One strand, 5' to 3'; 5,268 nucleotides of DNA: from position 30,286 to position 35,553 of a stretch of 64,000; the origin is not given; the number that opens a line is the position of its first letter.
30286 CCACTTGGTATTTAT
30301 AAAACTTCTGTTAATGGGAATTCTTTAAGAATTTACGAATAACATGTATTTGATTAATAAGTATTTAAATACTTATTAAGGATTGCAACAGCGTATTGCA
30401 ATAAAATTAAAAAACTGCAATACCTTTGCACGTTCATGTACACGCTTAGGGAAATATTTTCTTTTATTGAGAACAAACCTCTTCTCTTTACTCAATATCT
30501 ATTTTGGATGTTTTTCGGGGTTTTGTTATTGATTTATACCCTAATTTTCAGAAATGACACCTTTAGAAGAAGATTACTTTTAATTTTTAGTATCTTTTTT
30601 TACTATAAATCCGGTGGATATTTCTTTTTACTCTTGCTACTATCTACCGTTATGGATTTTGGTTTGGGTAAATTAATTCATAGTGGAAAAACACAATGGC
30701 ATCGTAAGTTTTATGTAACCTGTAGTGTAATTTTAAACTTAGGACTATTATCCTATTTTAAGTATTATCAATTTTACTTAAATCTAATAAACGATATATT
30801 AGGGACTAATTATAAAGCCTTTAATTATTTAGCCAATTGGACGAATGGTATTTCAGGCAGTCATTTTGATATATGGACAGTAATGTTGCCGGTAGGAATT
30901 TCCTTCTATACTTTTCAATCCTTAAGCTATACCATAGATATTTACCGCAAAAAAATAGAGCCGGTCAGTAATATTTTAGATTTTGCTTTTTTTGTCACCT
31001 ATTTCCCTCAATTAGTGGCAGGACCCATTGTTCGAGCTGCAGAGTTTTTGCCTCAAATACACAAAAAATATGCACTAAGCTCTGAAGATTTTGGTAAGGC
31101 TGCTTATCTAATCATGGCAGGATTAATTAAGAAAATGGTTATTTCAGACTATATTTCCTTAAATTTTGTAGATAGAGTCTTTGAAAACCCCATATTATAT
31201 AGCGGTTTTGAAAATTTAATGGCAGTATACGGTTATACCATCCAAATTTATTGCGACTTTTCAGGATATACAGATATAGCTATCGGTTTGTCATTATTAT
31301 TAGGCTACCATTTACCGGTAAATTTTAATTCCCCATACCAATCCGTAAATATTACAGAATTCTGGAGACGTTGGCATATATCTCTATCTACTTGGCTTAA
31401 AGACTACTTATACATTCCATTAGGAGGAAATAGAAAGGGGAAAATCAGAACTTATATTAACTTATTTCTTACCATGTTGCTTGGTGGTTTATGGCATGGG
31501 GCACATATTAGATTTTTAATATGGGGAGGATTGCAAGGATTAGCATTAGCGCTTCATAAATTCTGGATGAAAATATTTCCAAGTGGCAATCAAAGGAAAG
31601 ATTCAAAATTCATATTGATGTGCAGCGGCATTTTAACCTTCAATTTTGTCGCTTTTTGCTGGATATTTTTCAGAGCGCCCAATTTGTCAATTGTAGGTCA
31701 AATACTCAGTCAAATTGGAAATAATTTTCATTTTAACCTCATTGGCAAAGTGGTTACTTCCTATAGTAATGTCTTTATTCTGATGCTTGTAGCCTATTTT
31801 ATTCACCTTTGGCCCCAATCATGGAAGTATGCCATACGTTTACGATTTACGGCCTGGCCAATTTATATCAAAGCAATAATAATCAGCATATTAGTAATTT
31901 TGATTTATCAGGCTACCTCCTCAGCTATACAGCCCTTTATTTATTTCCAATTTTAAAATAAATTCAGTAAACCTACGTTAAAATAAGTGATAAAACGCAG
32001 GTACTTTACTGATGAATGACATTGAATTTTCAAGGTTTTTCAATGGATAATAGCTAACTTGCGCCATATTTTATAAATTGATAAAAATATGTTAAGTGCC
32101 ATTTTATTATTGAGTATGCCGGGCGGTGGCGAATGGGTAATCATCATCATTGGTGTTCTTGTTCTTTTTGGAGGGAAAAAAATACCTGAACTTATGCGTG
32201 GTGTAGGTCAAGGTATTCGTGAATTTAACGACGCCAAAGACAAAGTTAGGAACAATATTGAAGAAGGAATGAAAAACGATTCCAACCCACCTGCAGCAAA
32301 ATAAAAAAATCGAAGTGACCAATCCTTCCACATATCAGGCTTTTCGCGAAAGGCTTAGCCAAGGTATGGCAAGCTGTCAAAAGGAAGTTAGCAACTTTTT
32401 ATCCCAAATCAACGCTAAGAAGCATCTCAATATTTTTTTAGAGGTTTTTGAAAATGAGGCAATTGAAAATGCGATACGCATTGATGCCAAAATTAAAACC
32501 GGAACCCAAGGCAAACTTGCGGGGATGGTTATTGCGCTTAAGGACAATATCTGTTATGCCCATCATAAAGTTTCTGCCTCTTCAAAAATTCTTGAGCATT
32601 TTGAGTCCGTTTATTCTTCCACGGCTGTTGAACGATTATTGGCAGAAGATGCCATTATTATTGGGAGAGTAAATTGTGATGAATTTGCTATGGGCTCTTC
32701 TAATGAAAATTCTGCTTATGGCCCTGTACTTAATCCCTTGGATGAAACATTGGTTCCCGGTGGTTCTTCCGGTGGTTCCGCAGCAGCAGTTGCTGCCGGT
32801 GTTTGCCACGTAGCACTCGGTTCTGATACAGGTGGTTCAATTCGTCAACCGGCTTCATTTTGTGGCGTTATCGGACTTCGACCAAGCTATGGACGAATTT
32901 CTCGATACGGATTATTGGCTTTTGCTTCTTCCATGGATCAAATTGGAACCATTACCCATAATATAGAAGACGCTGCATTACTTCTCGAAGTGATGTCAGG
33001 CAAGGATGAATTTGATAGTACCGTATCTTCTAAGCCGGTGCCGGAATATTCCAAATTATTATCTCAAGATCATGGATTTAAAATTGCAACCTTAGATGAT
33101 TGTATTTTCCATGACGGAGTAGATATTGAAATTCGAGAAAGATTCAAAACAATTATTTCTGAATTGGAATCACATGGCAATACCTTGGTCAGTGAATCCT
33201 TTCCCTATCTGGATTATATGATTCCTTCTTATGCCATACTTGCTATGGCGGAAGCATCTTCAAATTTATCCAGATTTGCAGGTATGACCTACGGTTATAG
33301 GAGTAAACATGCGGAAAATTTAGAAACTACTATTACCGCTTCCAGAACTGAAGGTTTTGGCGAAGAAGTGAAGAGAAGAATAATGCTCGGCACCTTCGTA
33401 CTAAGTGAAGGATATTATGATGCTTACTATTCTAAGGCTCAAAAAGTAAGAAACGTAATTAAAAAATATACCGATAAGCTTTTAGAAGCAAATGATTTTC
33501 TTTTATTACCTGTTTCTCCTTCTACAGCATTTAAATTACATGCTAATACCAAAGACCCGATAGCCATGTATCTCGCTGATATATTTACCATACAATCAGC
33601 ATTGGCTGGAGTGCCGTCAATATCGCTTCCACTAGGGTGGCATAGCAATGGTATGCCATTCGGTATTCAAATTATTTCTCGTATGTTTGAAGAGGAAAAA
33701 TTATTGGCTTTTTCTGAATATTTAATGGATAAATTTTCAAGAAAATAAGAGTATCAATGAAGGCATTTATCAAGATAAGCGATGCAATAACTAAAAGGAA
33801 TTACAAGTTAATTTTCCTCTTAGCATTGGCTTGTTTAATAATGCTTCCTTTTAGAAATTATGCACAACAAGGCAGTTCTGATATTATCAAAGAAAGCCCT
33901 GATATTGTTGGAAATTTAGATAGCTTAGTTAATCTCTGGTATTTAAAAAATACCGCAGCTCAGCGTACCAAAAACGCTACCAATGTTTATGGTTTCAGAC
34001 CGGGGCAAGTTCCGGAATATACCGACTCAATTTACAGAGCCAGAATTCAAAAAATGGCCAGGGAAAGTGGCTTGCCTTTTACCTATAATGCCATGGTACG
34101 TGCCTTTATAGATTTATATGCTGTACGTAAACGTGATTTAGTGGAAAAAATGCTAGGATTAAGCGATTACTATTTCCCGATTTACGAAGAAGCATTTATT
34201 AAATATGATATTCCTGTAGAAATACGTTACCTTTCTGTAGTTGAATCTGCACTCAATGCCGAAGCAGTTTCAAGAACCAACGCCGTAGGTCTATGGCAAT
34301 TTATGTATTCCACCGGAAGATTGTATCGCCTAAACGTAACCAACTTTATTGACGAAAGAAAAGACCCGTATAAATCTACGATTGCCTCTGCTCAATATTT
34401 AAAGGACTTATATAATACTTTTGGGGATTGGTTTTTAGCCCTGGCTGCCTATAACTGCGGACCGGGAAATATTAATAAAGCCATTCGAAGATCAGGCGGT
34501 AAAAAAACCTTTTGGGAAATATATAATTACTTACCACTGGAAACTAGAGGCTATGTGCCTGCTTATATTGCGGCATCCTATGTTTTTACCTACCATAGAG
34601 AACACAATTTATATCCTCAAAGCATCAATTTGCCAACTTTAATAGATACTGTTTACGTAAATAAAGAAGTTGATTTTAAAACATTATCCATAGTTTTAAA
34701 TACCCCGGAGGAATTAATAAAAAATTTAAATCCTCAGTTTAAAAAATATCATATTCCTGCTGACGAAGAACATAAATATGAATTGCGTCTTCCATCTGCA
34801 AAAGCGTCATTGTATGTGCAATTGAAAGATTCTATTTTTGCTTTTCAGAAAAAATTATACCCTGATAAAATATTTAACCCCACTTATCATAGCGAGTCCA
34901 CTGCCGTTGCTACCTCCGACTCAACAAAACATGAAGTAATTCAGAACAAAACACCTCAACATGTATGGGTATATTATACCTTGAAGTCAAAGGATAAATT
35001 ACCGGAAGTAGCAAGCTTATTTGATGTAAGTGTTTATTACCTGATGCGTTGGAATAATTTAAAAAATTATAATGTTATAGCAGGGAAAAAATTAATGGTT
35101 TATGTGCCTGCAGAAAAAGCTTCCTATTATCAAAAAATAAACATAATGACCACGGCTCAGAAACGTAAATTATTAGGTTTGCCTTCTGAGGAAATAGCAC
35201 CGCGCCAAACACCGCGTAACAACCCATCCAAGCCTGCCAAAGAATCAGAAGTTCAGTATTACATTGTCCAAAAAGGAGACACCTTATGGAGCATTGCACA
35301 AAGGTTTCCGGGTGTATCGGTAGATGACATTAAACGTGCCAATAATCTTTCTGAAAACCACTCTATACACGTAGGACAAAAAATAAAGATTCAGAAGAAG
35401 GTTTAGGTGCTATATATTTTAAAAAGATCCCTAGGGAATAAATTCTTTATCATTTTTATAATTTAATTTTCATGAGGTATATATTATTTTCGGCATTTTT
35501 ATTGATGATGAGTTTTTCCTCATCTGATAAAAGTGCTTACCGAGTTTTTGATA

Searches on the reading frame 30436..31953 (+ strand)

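Call 51: search_protein_families(library=ncbifam, proteins=[window:30436-31953:+], max_evalue=1e-10)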
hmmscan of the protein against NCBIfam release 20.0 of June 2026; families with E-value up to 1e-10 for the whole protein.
window:30436-31953:+ (506 aa): 1 family
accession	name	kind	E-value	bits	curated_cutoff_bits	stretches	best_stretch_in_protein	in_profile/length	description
TIGR04091.1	LTA_dltB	equivalog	9.2e-49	166.6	375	1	149-412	107-376/380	D-alanyl-lipoteichoic acid biosynthesis protein DltB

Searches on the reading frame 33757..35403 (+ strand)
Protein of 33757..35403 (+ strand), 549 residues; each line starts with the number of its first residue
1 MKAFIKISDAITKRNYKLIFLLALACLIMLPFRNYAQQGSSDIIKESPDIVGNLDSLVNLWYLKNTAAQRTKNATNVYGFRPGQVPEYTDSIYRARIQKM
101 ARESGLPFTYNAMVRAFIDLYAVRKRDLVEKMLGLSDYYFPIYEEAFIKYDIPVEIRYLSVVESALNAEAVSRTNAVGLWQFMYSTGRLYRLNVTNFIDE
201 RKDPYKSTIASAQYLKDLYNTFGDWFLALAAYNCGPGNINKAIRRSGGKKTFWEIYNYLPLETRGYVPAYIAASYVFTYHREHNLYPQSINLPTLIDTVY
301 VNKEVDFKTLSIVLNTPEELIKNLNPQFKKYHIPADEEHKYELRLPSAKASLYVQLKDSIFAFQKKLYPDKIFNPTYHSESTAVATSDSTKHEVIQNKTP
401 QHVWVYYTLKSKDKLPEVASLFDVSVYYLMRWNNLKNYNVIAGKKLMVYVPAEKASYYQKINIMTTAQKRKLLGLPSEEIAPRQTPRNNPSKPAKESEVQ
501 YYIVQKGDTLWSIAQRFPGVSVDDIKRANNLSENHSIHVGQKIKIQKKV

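Call 51: search_protein_families(library=ncbifam, proteins=[window:33757-35403:+], max_evalue=1e-10)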
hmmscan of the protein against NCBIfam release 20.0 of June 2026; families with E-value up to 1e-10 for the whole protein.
window:33757-35403:+ (549 aa): 6 families
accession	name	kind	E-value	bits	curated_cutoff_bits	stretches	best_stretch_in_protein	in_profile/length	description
NF008050.0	PRK10783.1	equivalog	6e-45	153.4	508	1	113-453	79-392/457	murein transglycosylase D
NF004974.0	PRK06347.1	equivalog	1.6e-14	53.9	701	1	397-545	473-591/592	1,4-beta-N-acetylmuramoylhydrolase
NF047373.1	BB0259_flg_lyt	exception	2.3e-13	49.9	234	1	163-279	573-690/705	flagellar assembly lytic transglycosylase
NF040883.1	amid_act_ActS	equivalog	1.4e-11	44.1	375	0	499-546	33-79/242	amidase activator ActS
NF050804.1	CellDivDipMCaul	equivalog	3.5e-11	42.6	900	0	500-544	309-352/634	cell division endopeptidase DipM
NF010495.0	PRK13914.1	equivalog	4.5e-11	42.4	647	0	492-547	192-245/481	invasion associated endopeptidase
